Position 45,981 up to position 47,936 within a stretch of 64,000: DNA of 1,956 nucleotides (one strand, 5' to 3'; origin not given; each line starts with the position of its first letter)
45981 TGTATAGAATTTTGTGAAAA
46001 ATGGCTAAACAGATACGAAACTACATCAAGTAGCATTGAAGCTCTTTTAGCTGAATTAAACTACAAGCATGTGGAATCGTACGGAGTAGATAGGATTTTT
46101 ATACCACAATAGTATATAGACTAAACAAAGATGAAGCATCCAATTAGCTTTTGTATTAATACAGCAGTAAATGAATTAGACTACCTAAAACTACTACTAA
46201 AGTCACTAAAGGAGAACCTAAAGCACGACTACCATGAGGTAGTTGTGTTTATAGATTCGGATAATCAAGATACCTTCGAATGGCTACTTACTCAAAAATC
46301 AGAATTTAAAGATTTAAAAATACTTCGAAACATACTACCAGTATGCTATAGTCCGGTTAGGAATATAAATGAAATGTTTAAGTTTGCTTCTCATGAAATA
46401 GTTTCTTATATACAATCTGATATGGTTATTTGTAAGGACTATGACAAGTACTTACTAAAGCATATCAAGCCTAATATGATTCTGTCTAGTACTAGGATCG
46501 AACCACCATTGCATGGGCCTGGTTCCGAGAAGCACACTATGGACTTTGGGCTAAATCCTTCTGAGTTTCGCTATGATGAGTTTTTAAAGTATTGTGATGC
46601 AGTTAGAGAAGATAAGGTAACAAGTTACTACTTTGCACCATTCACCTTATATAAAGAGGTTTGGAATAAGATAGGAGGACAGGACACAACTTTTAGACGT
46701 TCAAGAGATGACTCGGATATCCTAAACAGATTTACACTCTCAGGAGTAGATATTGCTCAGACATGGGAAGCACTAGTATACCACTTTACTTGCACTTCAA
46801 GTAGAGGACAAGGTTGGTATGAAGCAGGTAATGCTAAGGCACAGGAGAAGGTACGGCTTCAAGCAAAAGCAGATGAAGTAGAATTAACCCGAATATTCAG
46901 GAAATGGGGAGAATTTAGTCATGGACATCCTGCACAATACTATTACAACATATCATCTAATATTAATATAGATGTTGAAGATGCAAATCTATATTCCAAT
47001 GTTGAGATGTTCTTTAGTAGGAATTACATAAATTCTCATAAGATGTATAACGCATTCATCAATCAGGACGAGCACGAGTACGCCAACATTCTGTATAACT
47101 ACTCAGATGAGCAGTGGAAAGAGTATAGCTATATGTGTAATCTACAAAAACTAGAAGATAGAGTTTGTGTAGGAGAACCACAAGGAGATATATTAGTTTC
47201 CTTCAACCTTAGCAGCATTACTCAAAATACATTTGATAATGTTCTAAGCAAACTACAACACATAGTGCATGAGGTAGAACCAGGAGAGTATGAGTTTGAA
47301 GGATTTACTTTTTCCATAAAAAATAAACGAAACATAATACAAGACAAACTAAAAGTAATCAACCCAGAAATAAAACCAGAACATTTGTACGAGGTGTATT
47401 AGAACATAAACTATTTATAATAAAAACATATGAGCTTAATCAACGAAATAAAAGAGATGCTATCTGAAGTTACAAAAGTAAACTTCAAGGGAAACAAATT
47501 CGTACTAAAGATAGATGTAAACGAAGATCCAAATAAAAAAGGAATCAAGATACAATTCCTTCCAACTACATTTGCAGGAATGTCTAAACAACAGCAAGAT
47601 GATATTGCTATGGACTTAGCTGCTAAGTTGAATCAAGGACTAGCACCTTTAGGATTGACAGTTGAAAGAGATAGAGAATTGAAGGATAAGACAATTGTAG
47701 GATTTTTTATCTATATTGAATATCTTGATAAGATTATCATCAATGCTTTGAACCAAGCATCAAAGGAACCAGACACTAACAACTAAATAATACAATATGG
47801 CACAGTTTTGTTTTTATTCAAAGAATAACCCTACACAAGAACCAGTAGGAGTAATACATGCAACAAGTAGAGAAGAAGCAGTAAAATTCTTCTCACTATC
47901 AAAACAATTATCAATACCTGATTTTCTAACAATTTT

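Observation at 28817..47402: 18.6-kb phage-borne nucleotide-sugar biosynthesis and glycosylation island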

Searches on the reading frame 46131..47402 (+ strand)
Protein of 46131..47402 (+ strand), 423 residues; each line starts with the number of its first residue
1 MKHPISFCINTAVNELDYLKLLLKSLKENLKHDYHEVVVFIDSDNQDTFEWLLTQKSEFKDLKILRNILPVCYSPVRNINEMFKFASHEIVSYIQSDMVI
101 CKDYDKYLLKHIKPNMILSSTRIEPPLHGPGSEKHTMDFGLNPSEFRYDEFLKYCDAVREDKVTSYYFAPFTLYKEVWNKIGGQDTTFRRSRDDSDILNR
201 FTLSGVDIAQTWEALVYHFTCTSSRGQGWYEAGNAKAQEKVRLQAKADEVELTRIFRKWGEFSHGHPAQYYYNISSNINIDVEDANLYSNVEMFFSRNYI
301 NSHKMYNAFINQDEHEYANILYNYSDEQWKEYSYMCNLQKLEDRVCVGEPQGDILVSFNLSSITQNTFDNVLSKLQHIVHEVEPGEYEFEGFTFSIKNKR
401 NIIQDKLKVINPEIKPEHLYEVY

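Call 4: search_protein_families(library=pfam, proteins=[window:46131-47402:+], max_evalue=0.01)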
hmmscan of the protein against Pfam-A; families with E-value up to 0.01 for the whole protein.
window:46131-47402:+ (423 aa): 1 family
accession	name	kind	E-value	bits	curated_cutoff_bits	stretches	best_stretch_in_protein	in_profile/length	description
PF00535.33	Glycos_transf_2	-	3.1e-05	24.4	23.3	1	11-114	5-105/168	Glycosyl transferase family 2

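Call 9: search_protein_families(library=ncbifam, proteins=[window:46131-47402:+], max_evalue=0.01)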
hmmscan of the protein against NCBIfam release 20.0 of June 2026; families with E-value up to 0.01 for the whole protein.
window:46131-47402:+ (423 aa): 1 family
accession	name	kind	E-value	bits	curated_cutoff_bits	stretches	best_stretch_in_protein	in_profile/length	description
NF041875.1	EPS_EpsD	equivalog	1.3e-06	28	370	1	13-255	8-242/325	exopolysaccharide biosynthesis glycosyltransferase EpsD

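Call 51: search_protein_families(library=phrogs, proteins=[window:46131-47402:+], max_evalue=0.001)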
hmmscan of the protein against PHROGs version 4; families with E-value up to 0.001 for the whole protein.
window:46131-47402:+ (423 aa): 0 families

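Call 71: search_protein_families(library=pfam, proteins=[window:46131-47399:+], max_evalue=1)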
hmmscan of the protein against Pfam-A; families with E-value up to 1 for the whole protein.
window:46131-47399:+ (423 aa): 3 families
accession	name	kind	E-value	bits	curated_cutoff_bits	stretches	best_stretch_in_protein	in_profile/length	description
PF00535.33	Glycos_transf_2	-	3.1e-05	24.4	23.3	1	11-114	5-105/168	Glycosyl transferase family 2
PF13641.12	Glyco_tranf_2_3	-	0.024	15.1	27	1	12-104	9-103/230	Glycosyltransferase like family 2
PF11219.13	DUF3014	-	0.26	12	25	1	144-190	46-92/156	Protein of unknown function (DUF3014)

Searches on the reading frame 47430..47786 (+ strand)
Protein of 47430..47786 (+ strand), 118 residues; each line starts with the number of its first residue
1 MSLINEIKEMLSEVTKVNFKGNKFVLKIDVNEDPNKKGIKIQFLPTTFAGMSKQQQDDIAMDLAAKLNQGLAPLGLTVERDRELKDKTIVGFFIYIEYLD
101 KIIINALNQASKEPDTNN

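Call 33: find_related_loci(query=window:47430-47786:+, collection=viral_contigs, flank=10000)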
Query window:47430-47786:+ (118 aa) in viral_contigs; peptide patterns used: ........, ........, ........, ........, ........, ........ (x = any residue, [..] = any of these).
81 stretches matched a pattern; 61 encode a relative of the query (tblastn E <= 1e-3); 60 distinct loci.
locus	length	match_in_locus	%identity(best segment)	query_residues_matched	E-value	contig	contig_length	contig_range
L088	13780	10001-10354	96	1-118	2e-72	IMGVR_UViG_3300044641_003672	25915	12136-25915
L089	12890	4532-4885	94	1-118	3e-71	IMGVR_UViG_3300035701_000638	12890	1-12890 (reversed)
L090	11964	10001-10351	95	1-117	2e-71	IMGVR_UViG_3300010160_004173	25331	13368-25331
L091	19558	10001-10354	93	1-118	3e-71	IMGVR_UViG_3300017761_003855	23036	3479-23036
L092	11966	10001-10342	96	1-114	1e-69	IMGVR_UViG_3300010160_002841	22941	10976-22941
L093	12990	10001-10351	92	1-117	3e-69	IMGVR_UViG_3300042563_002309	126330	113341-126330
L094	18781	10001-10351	92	1-117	3e-69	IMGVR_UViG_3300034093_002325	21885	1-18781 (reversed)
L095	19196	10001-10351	92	1-117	3e-69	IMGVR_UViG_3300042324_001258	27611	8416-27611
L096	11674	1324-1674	92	1-117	3e-69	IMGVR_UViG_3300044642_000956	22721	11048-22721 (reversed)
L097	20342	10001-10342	94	1-114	1e-68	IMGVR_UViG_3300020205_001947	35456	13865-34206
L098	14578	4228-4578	91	1-117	3e-68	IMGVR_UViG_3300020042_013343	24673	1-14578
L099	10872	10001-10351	91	1-117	2e-68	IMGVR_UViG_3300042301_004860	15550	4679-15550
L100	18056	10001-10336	95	1-112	1e-67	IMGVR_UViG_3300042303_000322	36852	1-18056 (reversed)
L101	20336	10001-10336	95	1-112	1e-67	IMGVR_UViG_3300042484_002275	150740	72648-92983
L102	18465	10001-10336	95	1-112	1e-67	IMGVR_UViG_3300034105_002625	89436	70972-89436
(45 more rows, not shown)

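Call 51: search_protein_families(library=phrogs, proteins=[window:47430-47786:+], max_evalue=0.001)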
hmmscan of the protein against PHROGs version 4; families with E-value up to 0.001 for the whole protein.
window:47430-47786:+ (118 aa): 0 families

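Call 93: search_protein_families(library=pfam, proteins=[window:47430-47786:+], max_evalue=0.01)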
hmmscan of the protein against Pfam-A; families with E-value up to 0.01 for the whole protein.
window:47430-47786:+ (118 aa): 0 families
